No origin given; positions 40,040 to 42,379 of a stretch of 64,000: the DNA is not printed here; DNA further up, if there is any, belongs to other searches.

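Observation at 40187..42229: Single polypeptide joining chorismate mutase, prephenate dehydratase, ACT and DAHP synthase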

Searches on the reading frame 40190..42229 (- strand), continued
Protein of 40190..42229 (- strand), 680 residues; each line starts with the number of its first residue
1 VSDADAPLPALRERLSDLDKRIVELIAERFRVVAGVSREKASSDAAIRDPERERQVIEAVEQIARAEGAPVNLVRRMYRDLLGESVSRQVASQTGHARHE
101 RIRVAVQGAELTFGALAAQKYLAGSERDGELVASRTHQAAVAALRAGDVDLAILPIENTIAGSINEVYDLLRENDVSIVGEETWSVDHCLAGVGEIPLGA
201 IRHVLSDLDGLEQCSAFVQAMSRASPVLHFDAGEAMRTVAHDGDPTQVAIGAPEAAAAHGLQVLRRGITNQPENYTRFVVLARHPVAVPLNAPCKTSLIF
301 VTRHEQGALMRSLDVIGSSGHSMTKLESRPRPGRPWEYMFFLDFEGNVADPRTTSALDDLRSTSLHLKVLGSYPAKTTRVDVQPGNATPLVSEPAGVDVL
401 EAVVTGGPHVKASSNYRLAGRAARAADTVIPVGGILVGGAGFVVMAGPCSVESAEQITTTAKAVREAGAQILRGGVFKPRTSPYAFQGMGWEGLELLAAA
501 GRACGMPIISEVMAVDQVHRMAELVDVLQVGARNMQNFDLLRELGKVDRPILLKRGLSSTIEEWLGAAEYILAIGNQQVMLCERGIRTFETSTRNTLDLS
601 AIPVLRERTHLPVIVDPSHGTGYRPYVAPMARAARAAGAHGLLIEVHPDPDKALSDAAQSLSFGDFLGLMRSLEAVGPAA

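Call 40: find_homologous_proteins(query=A2, max_evalue=1e-50)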
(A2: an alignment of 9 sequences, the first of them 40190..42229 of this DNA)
Query A2 (9 sequences) (680 aa, profile of the alignment): 2784 proteins with E <= 1e-50 among 8000 candidates; the best 120 are listed.
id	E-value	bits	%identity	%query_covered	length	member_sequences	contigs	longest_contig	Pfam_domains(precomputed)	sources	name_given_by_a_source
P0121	0.0e+0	1051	54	99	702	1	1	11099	PF03102.21,PF00800.24,PF01842.32,PF00793.27,PF01817.27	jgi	jgi:chorismate mutase / prephenate dehydratase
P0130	0.0e+0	1051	42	99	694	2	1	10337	PF03102.21,PF00800.24,PF01842.32,PF00793.27,PF01817.27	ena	-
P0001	0.0e+0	1028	94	100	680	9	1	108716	PF03102.21,PF00800.24,PF00793.27,PF01817.27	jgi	-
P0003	0.0e+0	1022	88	100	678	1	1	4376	PF03102.21,PF00800.24,PF00793.27,PF01817.27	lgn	-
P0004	0.0e+0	1021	88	100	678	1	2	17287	PF03102.21,PF00800.24,PF00793.27,PF01817.27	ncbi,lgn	-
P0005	0.0e+0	1021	88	100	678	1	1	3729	PF03102.21,PF00800.24,PF00793.27,PF01817.27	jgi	jgi:chorismate mutase/prephenate dehydratase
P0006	0.0e+0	1021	88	100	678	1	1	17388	PF03102.21,PF00800.24,PF00793.27,PF01817.27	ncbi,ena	-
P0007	0.0e+0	1021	88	100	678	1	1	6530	PF03102.21,PF00800.24,PF00793.27,PF01817.27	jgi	jgi:chorismate mutase/prephenate dehydratase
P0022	0.0e+0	1020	85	100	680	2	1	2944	PF03102.21,PF00800.24,PF00793.27,PF01817.27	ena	-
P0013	0.0e+0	1020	87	100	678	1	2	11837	PF03102.21,PF00800.24,PF00793.27,PF01817.27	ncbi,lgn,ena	-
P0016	0.0e+0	1020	87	100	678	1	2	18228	PF03102.21,PF00800.24,PF00793.27,PF01817.27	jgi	jgi:chorismate mutase/prephenate dehydratase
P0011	0.0e+0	1019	87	100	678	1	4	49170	PF03102.21,PF00800.24,PF00793.27,PF01817.27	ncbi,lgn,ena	-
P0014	0.0e+0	1019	88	99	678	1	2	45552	PF03102.21,PF00800.24,PF00793.27,PF01817.27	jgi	jgi:chorismate mutase/prephenate dehydratase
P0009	0.0e+0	1019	87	100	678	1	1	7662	PF03102.21,PF00800.24,PF00793.27,PF01817.27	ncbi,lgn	-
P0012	0.0e+0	1018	87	100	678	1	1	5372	PF03102.21,PF00800.24,PF00793.27,PF01817.27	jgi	jgi:chorismate mutase/prephenate dehydratase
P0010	0.0e+0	1018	87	100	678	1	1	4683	PF03102.21,PF00800.24,PF00793.27,PF01817.27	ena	-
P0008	0.0e+0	1017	87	100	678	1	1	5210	PF03102.21,PF00800.24,PF00793.27,PF01817.27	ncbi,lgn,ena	-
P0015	0.0e+0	1015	88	99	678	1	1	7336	PF03102.21,PF00800.24,PF00793.27,PF01817.27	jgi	jgi:chorismate mutase/prephenate dehydratase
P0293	0.0e+0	1015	41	99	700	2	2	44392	PF03102.21,PF00800.24,PF01842.32,PF00793.27,PF01817.27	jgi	-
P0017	0.0e+0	1012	87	100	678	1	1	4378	PF03102.21,PF00800.24,PF00793.27,PF01817.27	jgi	-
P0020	0.0e+0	1012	86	100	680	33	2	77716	PF03102.21,PF00800.24,PF00793.27,PF01817.27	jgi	jgi:chorismate mutase/prephenate dehydratase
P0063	3.1e-298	1009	69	100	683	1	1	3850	PF03102.21,PF00800.24,PF00793.27,PF01817.27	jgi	jgi:chorismate mutase/prephenate dehydratase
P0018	3.9e-298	1009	87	100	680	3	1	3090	PF03102.21,PF00800.24,PF00793.27,PF01817.27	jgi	jgi:chorismate mutase / prephenate dehydratase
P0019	6.9e-298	1008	86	100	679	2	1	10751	PF03102.21,PF00800.24,PF00793.27,PF01817.27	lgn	-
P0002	1.6e-297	1007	89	100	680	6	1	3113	PF03102.21,PF00800.24,PF00793.27,PF01817.27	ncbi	-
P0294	3.2e-297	1006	46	98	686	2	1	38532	PF03102.21,PF00800.24,PF00793.27,PF01817.27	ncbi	-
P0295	6.2e-297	1005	47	98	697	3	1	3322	PF00800.24,PF00793.27,PF01817.27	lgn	-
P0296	2.6e-296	1003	61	99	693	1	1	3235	PF03102.21,PF00800.24,PF00793.27,PF01817.27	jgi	jgi:chorismate mutase/prephenate dehydratase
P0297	2.9e-296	1003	60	100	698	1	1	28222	PF03102.21,PF00800.24,PF00793.27,PF01817.27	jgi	jgi:chorismate mutase/prephenate dehydratase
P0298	4.4e-296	1002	60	99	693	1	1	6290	PF03102.21,PF00800.24,PF00793.27,PF01817.27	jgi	jgi:chorismate mutase / prephenate dehydratase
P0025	4.6e-296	1002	85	100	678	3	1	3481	PF03102.21,PF00800.24,PF00793.27,PF01817.27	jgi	jgi:chorismate mutase/prephenate dehydratase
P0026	1.3e-295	1001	83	99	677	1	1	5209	PF03102.21,PF00800.24,PF00793.27,PF01817.27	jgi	jgi:chorismate mutase/prephenate dehydratase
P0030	1.6e-295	1000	82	100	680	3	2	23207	PF03102.21,PF00800.24,PF00793.27,PF01817.27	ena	-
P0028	3.1e-295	999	82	99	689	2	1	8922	PF03102.21,PF00800.24,PF00793.27,PF01817.27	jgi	jgi:chorismate mutase / prephenate dehydratase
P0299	3.9e-295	999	60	99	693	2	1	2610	PF03102.21,PF00800.24,PF00793.27,PF01817.27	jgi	jgi:chorismate mutase / prephenate dehydratase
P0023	4.6e-295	999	85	100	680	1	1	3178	PF03102.21,PF00800.24,PF00793.27,PF01817.27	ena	-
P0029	5.1e-295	999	82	99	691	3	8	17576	PF03102.21,PF00800.24,PF00793.27,PF01817.27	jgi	jgi:chorismate mutase/prephenate dehydratase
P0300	7.2e-295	998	44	98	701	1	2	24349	PF00800.24,PF00793.27,PF01817.27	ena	-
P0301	1.3e-294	997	61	100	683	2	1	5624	PF03102.21,PF00800.24,PF00793.27,PF01817.27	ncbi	-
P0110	1.4e-294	997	62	99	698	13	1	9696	PF03102.21,PF00800.24,PF00793.27,PF01817.27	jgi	jgi:chorismate mutase / prephenate dehydratase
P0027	1.7e-294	997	83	100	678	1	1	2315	PF03102.21,PF00800.24,PF00793.27,PF01817.27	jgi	jgi:chorismate mutase/prephenate dehydratase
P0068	1.8e-294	997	63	98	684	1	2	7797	PF03102.21,PF00800.24,PF00793.27,PF01817.27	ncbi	ncbi:MAG: bifunctional 3-deoxy-7-phosphoheptulonate synthase/chorismate mutase [Mycobacteriales bact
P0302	2.8e-294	996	62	98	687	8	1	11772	PF03102.21,PF00800.24,PF00793.27,PF01817.27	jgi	-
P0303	3.2e-294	996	62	98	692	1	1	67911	PF03102.21,PF00800.24,PF00793.27,PF01817.27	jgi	jgi:chorismate mutase / prephenate dehydratase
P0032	3.4e-294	996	80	99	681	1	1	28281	PF03102.21,PF00800.24,PF00793.27,PF01817.27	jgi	jgi:chorismate mutase/prephenate dehydratase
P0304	3.5e-294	996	44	98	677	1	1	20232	PF03102.21,PF00800.24,PF00793.27,PF01817.27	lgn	-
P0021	3.6e-294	996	86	100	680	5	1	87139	PF03102.21,PF00800.24,PF00793.27,PF01817.27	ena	-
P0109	5.7e-294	995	62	98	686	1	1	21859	PF03102.21,PF00800.24,PF00793.27,PF01817.27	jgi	jgi:chorismate mutase / prephenate dehydratase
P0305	6.7e-294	995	61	99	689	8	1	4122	PF03102.21,PF00800.24,PF00793.27,PF01817.27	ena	-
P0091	9.4e-294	994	63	99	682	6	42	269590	PF03102.21,PF00800.24,PF00793.27,PF01817.27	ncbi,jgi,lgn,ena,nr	ncbi:MAG: bifunctional 3-deoxy-7-phosphoheptulonate synthase/chorismate mutase [Streptosporangiaceae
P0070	9.5e-294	994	64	99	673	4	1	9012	PF03102.21,PF00800.24,PF00793.27,PF01817.27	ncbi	ncbi:MAG: bifunctional 3-deoxy-7-phosphoheptulonate synthase/chorismate mutase [Mycobacterium leprae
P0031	9.5e-294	994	81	98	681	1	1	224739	PF03102.21,PF00800.24,PF00793.27,PF01817.27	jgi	jgi:chorismate mutase/prephenate dehydratase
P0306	1.0e-293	994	48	98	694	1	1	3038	PF03102.21,PF00800.24,PF00793.27,PF01817.27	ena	-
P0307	1.1e-293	994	47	97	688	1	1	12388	PF00800.24,PF00793.27,PF01817.27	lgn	-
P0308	1.8e-293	993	62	99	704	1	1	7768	PF03102.21,PF00800.24,PF00793.27,PF01817.27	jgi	jgi:chorismate mutase / prephenate dehydratase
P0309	1.9e-293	993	61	98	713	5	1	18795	PF03102.21,PF00800.24,PF00793.27,PF01817.27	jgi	jgi:chorismate mutase / prephenate dehydratase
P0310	1.9e-293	993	62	98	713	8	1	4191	PF03102.21,PF00800.24,PF00793.27,PF01817.27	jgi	jgi:chorismate mutase/prephenate dehydratase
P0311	2.1e-293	993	45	99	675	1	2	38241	PF00800.24,PF00793.27,PF01817.27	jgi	jgi:chorismate mutase/prephenate dehydratase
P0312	2.1e-293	993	62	98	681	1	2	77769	PF03102.21,PF00800.24,PF00793.27,PF01817.27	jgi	jgi:chorismate mutase/prephenate dehydratase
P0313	2.2e-293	993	62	99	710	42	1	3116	PF03102.21,PF00800.24,PF00793.27,PF01817.27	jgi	jgi:chorismate mutase/prephenate dehydratase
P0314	2.6e-293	993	43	99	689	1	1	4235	PF00800.24,PF00793.27,PF01817.27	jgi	-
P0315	2.7e-293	993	62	99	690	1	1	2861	PF03102.21,PF00800.24,PF00793.27,PF01817.27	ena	-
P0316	2.7e-293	993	47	98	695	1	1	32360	PF00800.24,PF00793.27,PF01817.27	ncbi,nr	ncbi:MAG: 3-deoxy-7-phosphoheptulonate synthase [bacterium]|nr:3-deoxy-7-phosphoheptulonate synthase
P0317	3.0e-293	993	61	99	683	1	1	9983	PF03102.21,PF00800.24,PF00793.27,PF01817.27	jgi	jgi:chorismate mutase/prephenate dehydratase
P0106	3.0e-293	993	62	99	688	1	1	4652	PF03102.21,PF00800.24,PF00793.27,PF01817.27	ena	-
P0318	3.2e-293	993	62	100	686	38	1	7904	PF03102.21,PF00800.24,PF00793.27,PF01817.27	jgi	jgi:chorismate mutase/prephenate dehydratase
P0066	3.2e-293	993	66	100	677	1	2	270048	PF03102.21,PF00800.24,PF00793.27,PF01817.27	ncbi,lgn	ncbi:MAG: bifunctional 3-deoxy-7-phosphoheptulonate synthase/chorismate mutase [Candidatus Dormibact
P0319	3.4e-293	993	45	99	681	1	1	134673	PF03102.21,PF00800.24,PF01842.32,PF00793.27,PF01817.27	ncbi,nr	ncbi:MAG: bifunctional 3-deoxy-7-phosphoheptulonate synthase/chorismate mutase [Melioribacteraceae b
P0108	3.6e-293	993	63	98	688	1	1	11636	PF03102.21,PF00800.24,PF00793.27,PF01817.27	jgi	-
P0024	3.6e-293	993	84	100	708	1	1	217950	PF03102.21,PF00800.24,PF00793.27,PF01817.27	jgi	jgi:3-deoxy-7-phosphoheptulonate synthase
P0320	3.9e-293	992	61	99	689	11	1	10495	PF03102.21,PF00800.24,PF00793.27,PF01817.27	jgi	jgi:3-deoxy-7-phosphoheptulonate synthase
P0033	4.3e-293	992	81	100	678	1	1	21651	PF03102.21,PF00800.24,PF00793.27,PF01817.27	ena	-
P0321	4.4e-293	992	62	99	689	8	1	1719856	PF03102.21,PF00800.24,PF00793.27,PF01817.27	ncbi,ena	-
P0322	4.8e-293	992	61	98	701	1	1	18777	PF03102.21,PF00800.24,PF00793.27,PF01817.27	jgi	jgi:chorismate mutase / prephenate dehydratase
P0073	5.2e-293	992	63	98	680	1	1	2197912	PF03102.21,PF00800.24,PF00793.27,PF01817.27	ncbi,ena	-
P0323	5.4e-293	992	61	98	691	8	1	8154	PF03102.21,PF00800.24,PF00793.27,PF01817.27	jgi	jgi:chorismate mutase/prephenate dehydratase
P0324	5.6e-293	992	64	98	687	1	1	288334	PF03102.21,PF00800.24,PF00793.27,PF01817.27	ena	-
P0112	5.7e-293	992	62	100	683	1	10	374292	PF03102.21,PF00800.24,PF00793.27,PF01817.27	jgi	jgi:chorismate mutase/prephenate dehydratase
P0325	6.4e-293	992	62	98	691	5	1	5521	PF03102.21,PF00800.24,PF00793.27,PF01817.27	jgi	jgi:chorismate mutase/prephenate dehydratase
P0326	6.7e-293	992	62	99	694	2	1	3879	PF03102.21,PF00800.24,PF00793.27,PF01817.27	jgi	jgi:chorismate mutase / prephenate dehydratase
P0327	7.4e-293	991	62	98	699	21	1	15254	PF03102.21,PF00800.24,PF00793.27,PF01817.27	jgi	jgi:chorismate mutase/prephenate dehydratase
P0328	7.9e-293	991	54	98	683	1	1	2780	PF03102.21,PF00800.24,PF00793.27,PF01817.27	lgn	-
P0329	8.4e-293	991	59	100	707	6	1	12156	PF03102.21,PF00800.24,PF00793.27,PF01817.27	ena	-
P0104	8.9e-293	991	62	99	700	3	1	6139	PF03102.21,PF00800.24,PF00793.27,PF01817.27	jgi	-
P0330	1.1e-292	991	62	98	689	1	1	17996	PF03102.21,PF00800.24,PF00793.27,PF01817.27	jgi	jgi:chorismate mutase / prephenate dehydratase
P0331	1.2e-292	991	62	98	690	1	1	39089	PF03102.21,PF00800.24,PF00793.27,PF01817.27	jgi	-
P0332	1.7e-292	990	46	98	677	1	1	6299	PF00800.24,PF01842.32,PF00793.27,PF01817.27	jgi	jgi:chorismate mutase/prephenate dehydratase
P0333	1.7e-292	990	47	97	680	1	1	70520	PF03102.21,PF00800.24,PF00793.27,PF01817.27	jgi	jgi:chorismate mutase/prephenate dehydratase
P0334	1.8e-292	990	62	98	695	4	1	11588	PF03102.21,PF00800.24,PF00793.27,PF01817.27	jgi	jgi:chorismate mutase / prephenate dehydratase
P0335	1.9e-292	990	59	99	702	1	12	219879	PF03102.21,PF00800.24,PF00793.27,PF01817.27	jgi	jgi:chorismate mutase/prephenate dehydratase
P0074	2.2e-292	990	63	98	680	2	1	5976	PF03102.21,PF00800.24,PF00793.27,PF01817.27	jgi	-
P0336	2.4e-292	990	62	98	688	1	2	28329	PF03102.21,PF00800.24,PF00793.27,PF01817.27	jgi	jgi:chorismate mutase / prephenate dehydratase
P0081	2.4e-292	990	62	100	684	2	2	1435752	PF03102.21,PF00800.24,PF00793.27,PF01817.27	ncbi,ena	-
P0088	2.6e-292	990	63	98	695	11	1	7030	PF03102.21,PF00800.24,PF00793.27,PF01817.27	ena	-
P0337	2.8e-292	990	63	98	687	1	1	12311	PF03102.21,PF00800.24,PF00793.27,PF01817.27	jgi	jgi:3-deoxy-7-phosphoheptulonate synthase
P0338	3.1e-292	989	60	99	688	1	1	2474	PF03102.21,PF00800.24,PF00793.27,PF01817.27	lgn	-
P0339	3.1e-292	989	62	98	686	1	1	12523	PF03102.21,PF00800.24,PF00793.27,PF01817.27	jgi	jgi:3-deoxy-7-phosphoheptulonate synthase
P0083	3.5e-292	989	62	99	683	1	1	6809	PF03102.21,PF00800.24,PF00793.27,PF01817.27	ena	-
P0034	4.3e-292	989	79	99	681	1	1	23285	PF03102.21,PF00800.24,PF00793.27,PF01817.27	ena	-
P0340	4.4e-292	989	62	98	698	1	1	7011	PF03102.21,PF00800.24,PF00793.27,PF01817.27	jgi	jgi:chorismate mutase/prephenate dehydratase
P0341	4.7e-292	989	61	100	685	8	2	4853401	PF03102.21,PF00800.24,PF00793.27,PF01817.27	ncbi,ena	-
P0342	5.4e-292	989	61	98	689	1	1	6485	PF03102.21,PF00800.24,PF00793.27,PF01817.27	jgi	jgi:chorismate mutase/prephenate dehydratase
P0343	5.6e-292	989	63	99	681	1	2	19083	PF03102.21,PF00800.24,PF00793.27,PF01817.27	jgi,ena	-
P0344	6.1e-292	988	61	99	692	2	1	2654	PF03102.21,PF00800.24,PF00793.27,PF01817.27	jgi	jgi:chorismate mutase/prephenate dehydratase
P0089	6.4e-292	988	63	98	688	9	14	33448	PF03102.21,PF00800.24,PF00793.27,PF01817.27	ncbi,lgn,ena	-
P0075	6.5e-292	988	63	99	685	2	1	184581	PF03102.21,PF00800.24,PF00793.27,PF01817.27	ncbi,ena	-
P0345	6.8e-292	988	44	99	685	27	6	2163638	PF00800.24,PF00793.27,PF01817.27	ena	-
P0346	7.1e-292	988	61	98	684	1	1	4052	PF03102.21,PF00800.24,PF00793.27,PF01817.27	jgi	jgi:chorismate mutase/prephenate dehydratase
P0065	7.2e-292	988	67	99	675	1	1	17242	PF03102.21,PF00800.24,PF00793.27,PF01817.27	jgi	jgi:chorismate mutase/prephenate dehydratase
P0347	8.4e-292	988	63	98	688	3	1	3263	PF03102.21,PF00800.24,PF00793.27,PF01817.27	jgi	jgi:chorismate mutase/prephenate dehydratase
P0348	9.3e-292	988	61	98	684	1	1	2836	PF03102.21,PF00800.24,PF00793.27,PF01817.27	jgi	jgi:chorismate mutase/prephenate dehydratase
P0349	9.6e-292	988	61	98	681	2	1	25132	PF03102.21,PF00800.24,PF00793.27,PF01817.27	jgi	jgi:chorismate mutase/prephenate dehydratase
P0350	1.1e-291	988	61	99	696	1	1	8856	PF03102.21,PF00800.24,PF00793.27,PF01817.27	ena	-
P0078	1.1e-291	988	63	98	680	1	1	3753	PF03102.21,PF00800.24,PF00793.27,PF01817.27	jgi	jgi:chorismate mutase / prephenate dehydratase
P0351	1.2e-291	987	60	99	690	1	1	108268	PF03102.21,PF00800.24,PF00793.27,PF01817.27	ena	-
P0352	1.2e-291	987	47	98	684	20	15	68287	PF03102.21,PF00800.24,PF00793.27,PF01817.27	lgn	-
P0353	1.3e-291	987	44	98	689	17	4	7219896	PF00800.24,PF00793.27,PF01817.27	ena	-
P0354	1.3e-291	987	61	98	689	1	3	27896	PF03102.21,PF00800.24,PF00793.27,PF01817.27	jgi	jgi:chorismate mutase/prephenate dehydratase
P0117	1.5e-291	987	62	100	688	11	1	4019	PF03102.21,PF00800.24,PF00793.27,PF01817.27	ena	-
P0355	1.5e-291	987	45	98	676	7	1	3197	PF03102.21,PF00800.24,PF00793.27,PF01817.27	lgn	-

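Call 52: predict_structure(alignment_id=A3)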
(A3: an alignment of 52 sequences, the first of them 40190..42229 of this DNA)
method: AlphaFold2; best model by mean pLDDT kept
length: 680 residues; sequences in the alignment: 52
mean_pLDDT: 84.2   pTM: 0.56
mean pLDDT of the five models: 84.2, 84.2, 84.0, 81.6, 81.3
residues with pLDDT >= 90: 344; 70-90: 246; 50-70: 42; < 50: 48
segments of 3 or more residues with pLDDT < 50: 380-409, 480-486, 588-594
pLDDT, mean of each block of 10 residues (from residue 1): 70 92 94 91 86 89 89 84 89 69 89 92 87 94 96 88 84 94 91 93 94 90 92 94 96 94 91 85 92 91 79 83 79 69 91 92 89 74 28 27 34 77 86 83 91 93 94 80 54 95 95 89 95 84 93 83 91 91 67 61 91 93 88 91 95 84 94 65
secondary structure, 60 per line:
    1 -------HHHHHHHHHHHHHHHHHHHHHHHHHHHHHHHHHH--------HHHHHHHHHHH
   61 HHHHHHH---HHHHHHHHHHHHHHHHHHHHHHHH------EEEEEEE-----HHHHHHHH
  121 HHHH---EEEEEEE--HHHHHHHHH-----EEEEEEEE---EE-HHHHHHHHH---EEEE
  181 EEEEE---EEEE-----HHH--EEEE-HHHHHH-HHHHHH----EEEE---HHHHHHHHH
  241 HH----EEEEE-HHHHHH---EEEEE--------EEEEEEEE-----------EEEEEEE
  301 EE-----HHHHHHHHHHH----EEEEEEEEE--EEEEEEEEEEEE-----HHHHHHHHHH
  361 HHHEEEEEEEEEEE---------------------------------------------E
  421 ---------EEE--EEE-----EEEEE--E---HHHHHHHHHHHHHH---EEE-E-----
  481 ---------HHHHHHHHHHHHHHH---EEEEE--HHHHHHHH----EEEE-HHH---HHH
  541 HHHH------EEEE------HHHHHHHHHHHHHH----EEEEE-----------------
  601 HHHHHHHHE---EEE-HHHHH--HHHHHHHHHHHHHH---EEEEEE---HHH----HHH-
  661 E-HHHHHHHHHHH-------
elements in order (helices of 4 or more, strands of 3 or more residues): H8-41 H50-67 H71-94 E101-107 H113-124 E128-134 H137-145 E151-158 H165-173 E177-185 E189-192 E203-206 H208-213 H215-220 E225-228 H232-242 E247-251 H253-258 E262-266 E275-282 E294-302 H308-318 E323-331 E334-345 H351-363 E364-374 E430-432 E435-437 E443-447 H454-467 E471-473 H490-504 E508-512 H515-522 E527-530 H538-544 E551-554 H561-574 E579-583 H601-608 E613-615 H617-621 H624-637 E641-646 H663-673
